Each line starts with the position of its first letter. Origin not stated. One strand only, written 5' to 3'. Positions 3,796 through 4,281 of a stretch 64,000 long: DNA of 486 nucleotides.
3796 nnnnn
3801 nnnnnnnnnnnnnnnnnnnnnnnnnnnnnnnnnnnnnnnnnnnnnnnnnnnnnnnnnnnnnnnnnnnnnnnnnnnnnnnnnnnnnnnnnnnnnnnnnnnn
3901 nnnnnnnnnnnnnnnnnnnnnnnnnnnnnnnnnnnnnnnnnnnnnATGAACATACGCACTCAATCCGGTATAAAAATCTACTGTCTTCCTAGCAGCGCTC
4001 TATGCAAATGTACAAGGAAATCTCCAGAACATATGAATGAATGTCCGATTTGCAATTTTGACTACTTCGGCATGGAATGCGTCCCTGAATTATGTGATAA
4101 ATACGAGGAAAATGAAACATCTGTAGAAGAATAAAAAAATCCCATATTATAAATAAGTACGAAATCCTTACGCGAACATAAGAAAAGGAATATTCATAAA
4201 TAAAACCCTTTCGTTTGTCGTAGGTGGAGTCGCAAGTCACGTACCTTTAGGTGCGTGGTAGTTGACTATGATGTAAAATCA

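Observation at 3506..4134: Panacea-domain (DUF4065) antitoxin-like gene coupled to a 62-aa cysteine-rich ORF: candidate toxin-antitoxin or anti-defence pair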

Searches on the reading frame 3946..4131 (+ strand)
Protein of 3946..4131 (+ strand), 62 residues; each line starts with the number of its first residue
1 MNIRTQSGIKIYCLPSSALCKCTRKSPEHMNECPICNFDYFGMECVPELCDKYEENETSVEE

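Call 3: search_protein_families(library=pfam, proteins=[window:3946-4131:+], max_evalue=1)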
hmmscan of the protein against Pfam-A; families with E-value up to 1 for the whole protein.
window:3946-4131:+ (62 aa): 0 families

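Call 4: search_protein_families(library=phrogs, proteins=[window:3946-4131:+], max_evalue=0.1)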
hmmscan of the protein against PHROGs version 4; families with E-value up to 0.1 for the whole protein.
window:3946-4131:+ (62 aa): 0 families

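Call 11: find_encoding_contigs(protein=window:3946-4131:+, flank=6000, max_places=10)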
Protein window:3946-4131:+ (62 aa): 23 contigs read that carry it; 10 places shown.
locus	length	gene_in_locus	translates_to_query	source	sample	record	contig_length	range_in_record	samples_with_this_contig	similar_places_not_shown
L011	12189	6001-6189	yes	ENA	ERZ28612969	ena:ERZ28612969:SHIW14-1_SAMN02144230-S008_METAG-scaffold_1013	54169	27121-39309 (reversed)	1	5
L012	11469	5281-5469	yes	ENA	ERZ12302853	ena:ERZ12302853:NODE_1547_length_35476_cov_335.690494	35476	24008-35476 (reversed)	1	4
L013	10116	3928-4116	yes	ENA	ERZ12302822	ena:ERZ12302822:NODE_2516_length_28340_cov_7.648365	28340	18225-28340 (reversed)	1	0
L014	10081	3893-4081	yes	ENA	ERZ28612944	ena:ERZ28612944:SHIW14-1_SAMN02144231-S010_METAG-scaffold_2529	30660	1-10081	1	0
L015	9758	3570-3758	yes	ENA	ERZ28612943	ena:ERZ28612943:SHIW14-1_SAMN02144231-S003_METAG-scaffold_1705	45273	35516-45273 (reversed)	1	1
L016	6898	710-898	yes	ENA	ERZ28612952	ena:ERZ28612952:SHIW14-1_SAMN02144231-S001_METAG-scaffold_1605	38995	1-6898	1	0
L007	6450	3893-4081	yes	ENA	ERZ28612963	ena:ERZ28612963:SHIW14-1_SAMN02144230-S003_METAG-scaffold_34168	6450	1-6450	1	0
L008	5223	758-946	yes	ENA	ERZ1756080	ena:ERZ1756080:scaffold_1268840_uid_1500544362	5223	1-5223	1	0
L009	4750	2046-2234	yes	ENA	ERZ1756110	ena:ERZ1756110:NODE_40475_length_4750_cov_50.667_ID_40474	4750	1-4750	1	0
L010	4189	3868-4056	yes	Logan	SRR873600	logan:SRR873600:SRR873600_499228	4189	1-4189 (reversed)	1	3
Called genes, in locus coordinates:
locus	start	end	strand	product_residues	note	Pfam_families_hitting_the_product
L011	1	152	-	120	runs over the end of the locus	-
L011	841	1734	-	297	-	-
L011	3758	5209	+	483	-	-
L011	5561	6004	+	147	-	PF13274:SocA_Panacea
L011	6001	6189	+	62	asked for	-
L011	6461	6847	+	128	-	-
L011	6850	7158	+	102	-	-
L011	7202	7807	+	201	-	-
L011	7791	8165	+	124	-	-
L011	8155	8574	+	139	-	-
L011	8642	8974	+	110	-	-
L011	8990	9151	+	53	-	-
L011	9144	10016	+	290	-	PF01145:Band_7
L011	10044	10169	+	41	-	-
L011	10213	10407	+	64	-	-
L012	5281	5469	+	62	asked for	-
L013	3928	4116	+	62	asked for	-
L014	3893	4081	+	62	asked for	-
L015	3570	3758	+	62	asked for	-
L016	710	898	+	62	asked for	-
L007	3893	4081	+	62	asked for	-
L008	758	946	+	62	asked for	-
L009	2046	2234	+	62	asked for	-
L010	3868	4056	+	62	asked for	-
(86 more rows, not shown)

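Call 13: find_homologous_proteins(query=window:3946-4131:+, max_evalue=10)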
Query window:3946-4131:+ (62 aa): 5 proteins with E <= 10 among 5 candidates.
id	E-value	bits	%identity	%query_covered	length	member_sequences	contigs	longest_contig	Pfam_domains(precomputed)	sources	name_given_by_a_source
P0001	1.6e-36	140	100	100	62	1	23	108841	-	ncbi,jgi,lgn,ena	-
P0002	1.2e-17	81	69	89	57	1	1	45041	-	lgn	-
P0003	1.5e-16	77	63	90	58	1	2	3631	-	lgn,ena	-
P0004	3.2e-14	70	62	89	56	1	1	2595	-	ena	-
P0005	6.2e-10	56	48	98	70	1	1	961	-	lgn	-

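Call 15: find_encoding_contigs(protein=P0002, flank=8000, max_places=4)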
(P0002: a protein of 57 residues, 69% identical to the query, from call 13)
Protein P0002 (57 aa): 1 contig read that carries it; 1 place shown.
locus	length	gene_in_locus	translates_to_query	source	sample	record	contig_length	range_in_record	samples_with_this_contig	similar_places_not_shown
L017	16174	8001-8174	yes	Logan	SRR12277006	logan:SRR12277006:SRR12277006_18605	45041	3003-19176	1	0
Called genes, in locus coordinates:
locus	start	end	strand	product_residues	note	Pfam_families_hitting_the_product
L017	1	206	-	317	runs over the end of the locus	PF02183:HALZ (weak), PF13306:LRR_5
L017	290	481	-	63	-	-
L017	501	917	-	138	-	-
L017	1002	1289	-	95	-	PF13240:Zn_Ribbon_1 (weak)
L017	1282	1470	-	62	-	-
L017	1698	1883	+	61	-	-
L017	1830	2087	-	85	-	-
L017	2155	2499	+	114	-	-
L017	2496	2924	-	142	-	PF06114:Peptidase_M78 (weak)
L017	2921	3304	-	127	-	PF01381:HTH_3 (weak)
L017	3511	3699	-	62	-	-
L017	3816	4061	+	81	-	PF12844:HTH_19, PF01381:HTH_3, PF13443:HTH_26, PF13560:HTH_31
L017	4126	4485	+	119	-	-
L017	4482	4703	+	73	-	-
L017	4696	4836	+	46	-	-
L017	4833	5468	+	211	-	PF01464:SLT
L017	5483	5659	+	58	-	-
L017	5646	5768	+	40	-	-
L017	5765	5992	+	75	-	-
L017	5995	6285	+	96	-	-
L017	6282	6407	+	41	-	-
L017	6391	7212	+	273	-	PF01541:GIY-YIG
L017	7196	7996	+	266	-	PF12684:DUF3799, PF12705:PDDEXK_1 (weak)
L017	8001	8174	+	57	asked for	-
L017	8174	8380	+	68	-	PF14354:Lar_restr_allev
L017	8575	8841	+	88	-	-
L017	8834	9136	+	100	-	PF27001:Phage_T4_Y07B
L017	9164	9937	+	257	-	-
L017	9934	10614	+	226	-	PF03837:RecT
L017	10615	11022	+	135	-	PF00436:SSB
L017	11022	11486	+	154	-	PF02732:ERCC4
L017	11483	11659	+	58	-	-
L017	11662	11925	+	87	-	-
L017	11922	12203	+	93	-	-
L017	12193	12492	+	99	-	-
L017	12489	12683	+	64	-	-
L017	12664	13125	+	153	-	PF25680:Mom (weak)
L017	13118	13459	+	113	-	-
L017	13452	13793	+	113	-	PF04448:DUF551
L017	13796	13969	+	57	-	PF00239:Resolvase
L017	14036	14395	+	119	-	PF00239:Resolvase, PF02796:HTH_7 (faint)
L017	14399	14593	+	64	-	-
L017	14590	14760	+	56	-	-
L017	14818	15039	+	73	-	-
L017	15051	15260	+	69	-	-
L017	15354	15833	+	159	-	-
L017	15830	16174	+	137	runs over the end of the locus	PF00692:dUTPase, PF22769:DCD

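Call 16: find_encoding_contigs(protein=P0003, flank=8000, max_places=4)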
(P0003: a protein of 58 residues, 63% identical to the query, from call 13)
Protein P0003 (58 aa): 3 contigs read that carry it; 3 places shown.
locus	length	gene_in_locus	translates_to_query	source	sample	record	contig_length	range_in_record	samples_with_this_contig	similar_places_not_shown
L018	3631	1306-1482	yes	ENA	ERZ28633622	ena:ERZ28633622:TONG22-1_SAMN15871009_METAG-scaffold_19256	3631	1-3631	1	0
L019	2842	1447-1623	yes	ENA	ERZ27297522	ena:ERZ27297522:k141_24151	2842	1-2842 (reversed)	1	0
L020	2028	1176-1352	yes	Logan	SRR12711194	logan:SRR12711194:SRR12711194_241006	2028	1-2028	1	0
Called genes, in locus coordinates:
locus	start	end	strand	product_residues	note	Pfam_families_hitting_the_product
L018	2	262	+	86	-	?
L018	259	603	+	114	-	-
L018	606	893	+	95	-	-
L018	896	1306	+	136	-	-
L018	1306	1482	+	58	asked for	-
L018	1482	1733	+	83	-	-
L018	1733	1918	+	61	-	-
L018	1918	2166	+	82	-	-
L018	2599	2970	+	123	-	-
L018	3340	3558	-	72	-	-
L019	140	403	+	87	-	-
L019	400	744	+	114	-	-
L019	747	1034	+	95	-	-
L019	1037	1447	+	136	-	-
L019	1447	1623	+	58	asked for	-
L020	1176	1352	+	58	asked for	-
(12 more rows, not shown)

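Call 17: find_encoding_contigs(protein=P0004, flank=8000, max_places=4)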
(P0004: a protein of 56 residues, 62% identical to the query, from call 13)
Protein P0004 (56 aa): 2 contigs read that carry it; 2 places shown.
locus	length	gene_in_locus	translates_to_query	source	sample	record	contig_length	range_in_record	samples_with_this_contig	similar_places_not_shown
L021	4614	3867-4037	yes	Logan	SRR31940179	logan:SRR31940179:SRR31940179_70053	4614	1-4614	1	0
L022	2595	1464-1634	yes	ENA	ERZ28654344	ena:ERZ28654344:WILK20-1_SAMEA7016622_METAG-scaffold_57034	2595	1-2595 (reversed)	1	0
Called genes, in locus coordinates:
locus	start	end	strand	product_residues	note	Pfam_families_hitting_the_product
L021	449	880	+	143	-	PF00075:RNase_H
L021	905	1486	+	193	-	-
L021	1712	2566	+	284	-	PF00589:Phage_integrase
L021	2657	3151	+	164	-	PF01541:GIY-YIG (weak)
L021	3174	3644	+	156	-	-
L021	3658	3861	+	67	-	-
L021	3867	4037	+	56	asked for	-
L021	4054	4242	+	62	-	-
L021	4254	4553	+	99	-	-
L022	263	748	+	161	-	PF01541:GIY-YIG (weak)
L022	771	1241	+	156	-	-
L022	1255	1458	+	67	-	-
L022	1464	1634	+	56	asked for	-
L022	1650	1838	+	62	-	-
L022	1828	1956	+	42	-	-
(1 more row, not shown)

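Call 18: find_encoding_contigs(protein=P0005, flank=8000, max_places=4)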
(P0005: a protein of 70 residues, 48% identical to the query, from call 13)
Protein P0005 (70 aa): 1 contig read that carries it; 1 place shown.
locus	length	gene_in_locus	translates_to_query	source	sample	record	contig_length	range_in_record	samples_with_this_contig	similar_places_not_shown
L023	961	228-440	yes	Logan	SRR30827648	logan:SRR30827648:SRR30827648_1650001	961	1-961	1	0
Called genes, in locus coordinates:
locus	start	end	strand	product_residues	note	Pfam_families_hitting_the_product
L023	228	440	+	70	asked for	-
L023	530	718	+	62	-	-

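Call 21: search_protein_families(library=pfam, proteins=[L017:7196-7993:+, L017:8174-8377:+, L018:896-1303:+, L018:1482-1730:+, L021:3174-3641:+, L021:3658-3858:+, L021:4054-4239:+, L023:530-715:+, L018:606-890:+, L021:4254-4550:+], max_evalue=0.1)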
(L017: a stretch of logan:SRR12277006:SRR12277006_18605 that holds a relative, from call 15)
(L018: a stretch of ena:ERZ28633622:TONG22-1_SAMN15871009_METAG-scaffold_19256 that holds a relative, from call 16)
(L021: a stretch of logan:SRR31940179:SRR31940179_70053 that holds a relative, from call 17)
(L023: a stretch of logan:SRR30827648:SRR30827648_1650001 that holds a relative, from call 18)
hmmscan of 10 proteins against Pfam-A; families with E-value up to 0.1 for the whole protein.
L017:7196-7993:+ (266 aa): 2 families
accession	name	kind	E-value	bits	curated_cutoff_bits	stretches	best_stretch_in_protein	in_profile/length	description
PF12684.13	DUF3799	-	1.1e-37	130.4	26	1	16-244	1-220/233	PDDEXK-like domain of unknown function (DUF3799)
PF12705.13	PDDEXK_1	-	9.1e-06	26.2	22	1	15-199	2-184/247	PD-(D/E)XK nuclease superfamily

L017:8174-8377:+ (68 aa): 2 families
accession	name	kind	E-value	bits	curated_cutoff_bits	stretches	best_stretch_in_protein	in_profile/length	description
PF14354.12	Lar_restr_allev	-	2.1e-10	41.1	28.6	1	5-62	2-58/58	Restriction alleviation protein Lar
PF14255.11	Cys_rich_CPXG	-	0.099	13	25.2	0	8-35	2-27/52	Cysteine-rich CPXCG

L018:896-1303:+ (136 aa): 0 families

L018:1482-1730:+ (83 aa): 0 families

L021:3174-3641:+ (156 aa): 0 families

L021:3658-3858:+ (67 aa): 0 families

L021:4054-4239:+ (62 aa): 0 families

L023:530-715:+ (62 aa): 0 families

L018:606-890:+ (95 aa): 1 family
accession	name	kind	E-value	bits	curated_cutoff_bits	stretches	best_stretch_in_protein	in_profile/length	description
PF15658.11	Latrotoxin_C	-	0.083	13.1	25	1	26-84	47-106/137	Latrotoxin C-terminal domain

L021:4254-4550:+ (99 aa): 0 families

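Call 22: find_related_loci(query=A1, collection=viral_contigs, flank=5000)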
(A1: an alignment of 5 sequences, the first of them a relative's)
Query A1 (62 aa) in viral_contigs; peptide patterns used: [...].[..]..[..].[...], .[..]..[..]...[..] (x = any residue, [..] = any of these).
154 stretches matched a pattern; 7 encode a relative of the query (tblastn E <= 1e-3); 6 distinct loci.
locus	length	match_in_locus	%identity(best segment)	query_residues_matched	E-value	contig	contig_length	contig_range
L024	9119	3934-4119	100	1-62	9e-40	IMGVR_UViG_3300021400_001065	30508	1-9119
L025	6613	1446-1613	55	1-56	1e-16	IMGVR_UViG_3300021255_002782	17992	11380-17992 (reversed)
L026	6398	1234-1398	49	1-55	2e-16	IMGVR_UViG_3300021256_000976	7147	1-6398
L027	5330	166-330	55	1-55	3e-16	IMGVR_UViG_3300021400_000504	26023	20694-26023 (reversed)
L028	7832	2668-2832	49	1-55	1e-14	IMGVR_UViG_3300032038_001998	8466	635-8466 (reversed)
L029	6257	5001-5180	47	1-60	3e-14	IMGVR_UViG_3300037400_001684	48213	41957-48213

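Call 31: search_protein_families(library=padloc, proteins=[window:3946-4131:+], max_evalue=0.1)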
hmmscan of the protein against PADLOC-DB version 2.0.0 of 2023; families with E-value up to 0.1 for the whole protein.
window:3946-4131:+ (62 aa): 0 families

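Call 54: predict_structure(alignment_id=A1)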
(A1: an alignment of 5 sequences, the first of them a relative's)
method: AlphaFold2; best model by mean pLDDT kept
length: 62 residues; sequences in the alignment: 5
mean_pLDDT: 51.0   pTM: 0.30
mean pLDDT of the five models: 51.0, 49.7, 49.6, 49.3, 46.0
residues with pLDDT >= 90: 0; 70-90: 0; 50-70: 42; < 50: 20
segments of 3 or more residues with pLDDT < 50: 1-3, 50-62
pLDDT, mean of each block of 10 residues (from residue 1): 51 53 59 53 52 41 34
secondary structure, 60 per line:
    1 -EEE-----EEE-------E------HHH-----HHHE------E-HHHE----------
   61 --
elements in order: E2-4 E10-12

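Call 55: search_protein_representatives(alignment_id=A1)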
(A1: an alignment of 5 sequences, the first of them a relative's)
Query: 5 sequences, 58 profile positions. Proteins with E-value up to 0.001 (for the whole library): 139; up to 1e-10: 55; up to 1e-30: 0. The best 139 are listed.
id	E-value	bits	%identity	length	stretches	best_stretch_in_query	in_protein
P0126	6.0e-24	99.6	-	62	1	1-56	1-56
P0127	1.2e-23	98.6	-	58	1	1-56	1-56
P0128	1.2e-23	98.6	-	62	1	1-56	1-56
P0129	1.9e-21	91.6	-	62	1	1-56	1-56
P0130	1.3e-20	88.9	-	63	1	1-56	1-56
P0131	1.3e-19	85.7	-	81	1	1-56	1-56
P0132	1.6e-19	85.4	-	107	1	3-56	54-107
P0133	3.1e-19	84.5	-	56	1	1-56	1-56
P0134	9.5e-19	83.0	-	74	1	1-56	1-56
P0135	1.4e-18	82.5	-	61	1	1-57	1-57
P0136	1.9e-18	82.0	-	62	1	1-56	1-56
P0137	3.5e-18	81.1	-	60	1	1-57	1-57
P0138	5.5e-18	80.5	-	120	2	3-58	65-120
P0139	6.7e-18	80.2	-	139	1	2-56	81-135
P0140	2.0e-17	78.7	-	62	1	3-56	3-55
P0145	5.0e-16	74.3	-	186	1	3-56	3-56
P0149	1.8e-15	72.5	-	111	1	1-56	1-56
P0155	4.8e-14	67.9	-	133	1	1-56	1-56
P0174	1.1e-11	60.3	-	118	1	2-54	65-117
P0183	1.9e-10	56.4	-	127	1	2-56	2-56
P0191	2.2e-09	53.0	-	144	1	16-56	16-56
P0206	1.7e-07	46.9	-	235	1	6-56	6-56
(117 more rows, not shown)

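Call 59: search_protein_families(library=pfam, proteins=[P0132, P0138, P0139, P0145, P0155, P0174, P0183, P0191, P0206, P0149], max_evalue=0.01)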
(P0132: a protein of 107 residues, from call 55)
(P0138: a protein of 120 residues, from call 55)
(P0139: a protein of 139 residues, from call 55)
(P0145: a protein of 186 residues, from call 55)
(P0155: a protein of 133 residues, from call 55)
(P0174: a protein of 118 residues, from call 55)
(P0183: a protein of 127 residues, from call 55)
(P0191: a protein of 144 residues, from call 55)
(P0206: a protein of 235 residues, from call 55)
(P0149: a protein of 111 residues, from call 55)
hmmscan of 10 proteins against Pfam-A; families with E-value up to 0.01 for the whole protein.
P0132 (107 aa): 0 families

P0138 (120 aa): 0 families

P0139 (139 aa): 0 families

P0145 (186 aa): 0 families

P0155 (133 aa): 4 families
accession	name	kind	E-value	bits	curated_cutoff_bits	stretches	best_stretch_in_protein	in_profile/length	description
PF20733.2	LRIM1_dimer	-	0.0001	22.7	35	1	65-132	54-122/187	Dimerization domain in LRIM1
PF05377.16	FlaC_arch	-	0.0015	19.3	27.8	1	74-108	3-37/55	Flagella accessory protein C (FlaC)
PF11802.13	CENP-K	-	0.0027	17.8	27.2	1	63-115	75-127/263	Centromere-associated protein K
PF25566.1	RIMB1_N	-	0.0096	16.2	28.5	0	71-106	5-40/129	RIMB1-like, N-terminal domain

P0174 (118 aa): 0 families

P0183 (127 aa): 0 families

P0191 (144 aa): 0 families

P0206 (235 aa): 1 family
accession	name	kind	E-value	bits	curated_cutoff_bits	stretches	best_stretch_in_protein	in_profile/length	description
PF06941.18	NT5C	-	0.00024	21.5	24.8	1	87-197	57-151/180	5' nucleotidase, deoxy (Pyrimidine), cytosolic type C protein (NT5C)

P0149 (111 aa): 0 families

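Call 63: find_related_loci(query=A1, collection=metagenome_contigs, flank=3000)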
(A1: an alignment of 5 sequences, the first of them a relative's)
Query A1 (62 aa) in metagenome_contigs; peptide patterns used: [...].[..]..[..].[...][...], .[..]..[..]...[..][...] (x = any residue, [..] = any of these).
127 stretches matched a pattern; 13 encode a relative of the query (tblastn E <= 1e-3); 13 distinct loci.
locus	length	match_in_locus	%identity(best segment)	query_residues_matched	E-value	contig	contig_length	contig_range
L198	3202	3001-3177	61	1-59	1e-21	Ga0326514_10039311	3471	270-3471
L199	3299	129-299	58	1-57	4e-20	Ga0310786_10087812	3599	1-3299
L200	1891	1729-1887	55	1-53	1e-17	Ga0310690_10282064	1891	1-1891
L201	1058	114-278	49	1-55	2e-16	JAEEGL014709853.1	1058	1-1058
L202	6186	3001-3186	50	1-62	4e-16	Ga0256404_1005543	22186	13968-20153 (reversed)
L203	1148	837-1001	49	1-55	1e-15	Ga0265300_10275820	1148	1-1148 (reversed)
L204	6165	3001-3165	47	1-55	2e-15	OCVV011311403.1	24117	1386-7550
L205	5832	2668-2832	49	1-55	1e-14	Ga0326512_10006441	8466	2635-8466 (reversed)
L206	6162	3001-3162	45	1-55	2e-12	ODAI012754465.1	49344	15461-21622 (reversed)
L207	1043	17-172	44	1-55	1e-8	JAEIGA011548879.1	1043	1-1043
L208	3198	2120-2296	37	1-62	8e-8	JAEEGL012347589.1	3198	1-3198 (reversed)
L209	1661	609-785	37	1-62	1e-7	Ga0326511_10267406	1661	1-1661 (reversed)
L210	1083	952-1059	44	1-34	1e-5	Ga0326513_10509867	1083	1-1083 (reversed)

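Call 67: search_solved_structures(query=A3, max_evalue=1)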
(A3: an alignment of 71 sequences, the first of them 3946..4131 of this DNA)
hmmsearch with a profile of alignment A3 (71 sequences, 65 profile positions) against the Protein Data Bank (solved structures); distinct sequences matched with E-value up to 1: 0.

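Call 69: predict_structure(alignment_id=A3)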
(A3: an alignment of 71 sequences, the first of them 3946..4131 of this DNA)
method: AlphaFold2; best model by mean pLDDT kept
length: 62 residues; sequences in the alignment: 71
mean_pLDDT: 91.0   pTM: 0.71
mean pLDDT of the five models: 91.0, 90.0, 89.1, 88.9, 87.4
residues with pLDDT >= 90: 54; 70-90: 2; 50-70: 6; < 50: 0
segments of 3 or more residues with pLDDT < 50: none
pLDDT, mean of each block of 10 residues (from residue 1): 96 93 95 96 96 79 53
secondary structure, 60 per line:
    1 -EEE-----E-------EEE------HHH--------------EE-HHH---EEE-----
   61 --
elements in order: E2-4 E18-20 E53-55

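Call 77: fold_search(model_id=the predicted structure, library=viral)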
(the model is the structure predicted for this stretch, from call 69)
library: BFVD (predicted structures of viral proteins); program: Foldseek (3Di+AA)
matches with E <= 10: 20; with E <= 0.001: 0
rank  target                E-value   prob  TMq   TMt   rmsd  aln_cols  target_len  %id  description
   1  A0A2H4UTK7            1.6e+00  0.06  0.29  0.08   8.2        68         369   19  RING-finger domain-containing protein [Bodo saltans virus]
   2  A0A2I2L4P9            3.7e+00  0.03  0.26  0.09   6.0        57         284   14  Uncharacterized protein [Orpheovirus IHUMI-LCC2]
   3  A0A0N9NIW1            4.3e+00  0.02  0.17  0.12   4.7        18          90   28  (no name in the UniProt tables at hand)
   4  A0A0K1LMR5            4.9e+00  0.04  0.18  0.17   4.6        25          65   20  Uncharacterized protein [Caulobacter phage Sansa]
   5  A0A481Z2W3            5.3e+00  0.02  0.23  0.17   8.6        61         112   13  Uncharacterized protein [Pithovirus LCPAC102]
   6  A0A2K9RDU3            6.0e+00  0.04  0.21  0.05   3.3        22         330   14  Structural protein (Fragment) [Penaeid shrimp infectious myonecrosis virus]
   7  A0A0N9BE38            6.0e+00  0.03  0.15  0.05   4.3        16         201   31  SsGP [Zaire ebolavirus]
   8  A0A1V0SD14            6.0e+00  0.03  0.16  0.09   3.2        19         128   21  Uncharacterized protein [Indivirus ILV1]
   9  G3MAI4                6.0e+00  0.02  0.25  0.21   7.2        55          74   14  Gp443 [Bacillus phage G]
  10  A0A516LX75            6.9e+00  0.04  0.16  0.17   4.4        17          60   24  (no name in the UniProt tables at hand)
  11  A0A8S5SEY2            7.4e+00  0.03  0.22  0.14   2.6        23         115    9  Uncharacterized protein [Myoviridae sp. ctuev19]
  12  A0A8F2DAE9            7.4e+00  0.01  0.19  0.09   2.9        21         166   14  Uncharacterized protein [Gordonia phage VanLee]
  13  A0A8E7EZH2            9.1e+00  0.04  0.17  0.16   3.9        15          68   27  (no name in the UniProt tables at hand)
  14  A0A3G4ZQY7            9.1e+00  0.01  0.19  0.06   3.7        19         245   16  Ubiquitin family protein [Barrevirus sp.]
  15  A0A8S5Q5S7            9.1e+00  0.01  0.21  0.11   8.0        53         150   17  Uncharacterized protein [Myoviridae sp. ctAca11]
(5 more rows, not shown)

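Call 81: fold_search(model_id=the predicted structure, library=pdb)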
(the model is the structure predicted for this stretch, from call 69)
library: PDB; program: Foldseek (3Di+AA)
matches with E <= 10: 34; with E <= 0.001: 0
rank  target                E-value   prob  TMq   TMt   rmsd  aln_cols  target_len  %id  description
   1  7len_A                5.2e+00  0.04  0.21  0.03   2.1        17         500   12  Crystal structure of the epidermal growth factor receptor extracellular region with R84K mutation in complex with epir (released 2021-11-17)
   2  7lfs_B                6.0e+00  0.04  0.22  0.03   1.9        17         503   12  Crystal structure of the epidermal growth factor receptor extracellular region with A265V mutation in complex with epi (released 2021-11-17)
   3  1ivo_A                6.0e+00  0.02  0.22  0.03   2.4        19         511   10  Crystal Structure of the Complex of Human Epidermal Growth Factor and Receptor Extracellular Domains. (released 2002-10-16)
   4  8vk8_F                6.0e+00  0.02  0.18  0.17   4.3        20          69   20  Structure of UbV.d2.1 in complex with Ube2d2 (released 2024-09-25)
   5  1nql_A                6.0e+00  0.02  0.20  0.03   2.9        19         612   10  Structure of the extracellular domain of human epidermal growth factor (EGF) receptor in an inactive (low pH) complex  (released 2003-03-11)
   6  5nl4_A                6.9e+00  0.02  0.19  0.17   3.9        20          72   15  Crystal structure of Zn1.3-E16V human ubiquitin (hUb) mutant adduct, from a solution 35 mM zinc acetate/1.3 mM E16V hU (released 2017-04-26)
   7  6oge_A                6.9e+00  0.01  0.19  0.03   3.3        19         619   16  Cryo-EM structure of Her2 extracellular domain-Trastuzumab Fab-Pertuzumab Fab complex (released 2019-05-15)
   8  9dqb_G                7.4e+00  0.02  0.19  0.16   5.3        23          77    9  Cryo-EM structure of a double-loaded SUMO E1-E2-SUMO1 complex. (released 2025-10-01)
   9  3lxf_A                7.9e+00  0.02  0.21  0.14   4.8        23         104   13  Crystal Structure of [2Fe-2S] Ferredoxin Arx from Novosphingobium aromaticivorans (released 2010-06-23)
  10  5wb8_D                8.4e+00  0.02  0.19  0.03   2.9        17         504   12  Crystal structure of the epidermal growth factor receptor extracellular region in complex with epigen (released 2017-10-18)
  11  5nlj_A                8.4e+00  0.02  0.19  0.17   3.9        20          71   15  Crystal structure of Zn3-E16V human ubiquitin (hUb) mutant adduct, from a solution 70 mM zinc acetate/20% v/v TFE/1.3  (released 2017-04-26)
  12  4hcn_B                8.4e+00  0.02  0.17  0.14   4.2        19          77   21  Crystal structure of Burkholderia pseudomallei effector protein CHBP in complex with ubiquitin (released 2012-11-21)
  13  4nnj_D                8.4e+00  0.01  0.18  0.15   4.0        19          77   21  Crystal structure of Uba1 in complex with ubiquitin-AMP and thioesterified ubiquitin (released 2014-05-07)
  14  7mez_A                8.4e+00  0.01  0.19  0.02   4.4        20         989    5  Structure of the phosphoinositide 3-kinase p110 gamma (PIK3CG) p101 (PIK3R5) complex (released 2021-07-14)
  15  5oxi_A                8.4e+00  0.01  0.18  0.16   4.1        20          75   15  C-terminally retracted ubiquitin L67S mutant (released 2017-11-22)
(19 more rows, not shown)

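Call 89: search_protein_families(library=phrogs, alignment_id=A3, max_evalue=0.001)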
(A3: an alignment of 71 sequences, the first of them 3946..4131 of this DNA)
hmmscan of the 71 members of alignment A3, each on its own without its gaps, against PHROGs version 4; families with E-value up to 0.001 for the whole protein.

A. member 1, window:3946-4131:+ (62 aa): 0 families

B. families by the number of members that match (of 71 scanned): 1 family
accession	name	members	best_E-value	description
phrog_21786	-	1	0.0002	-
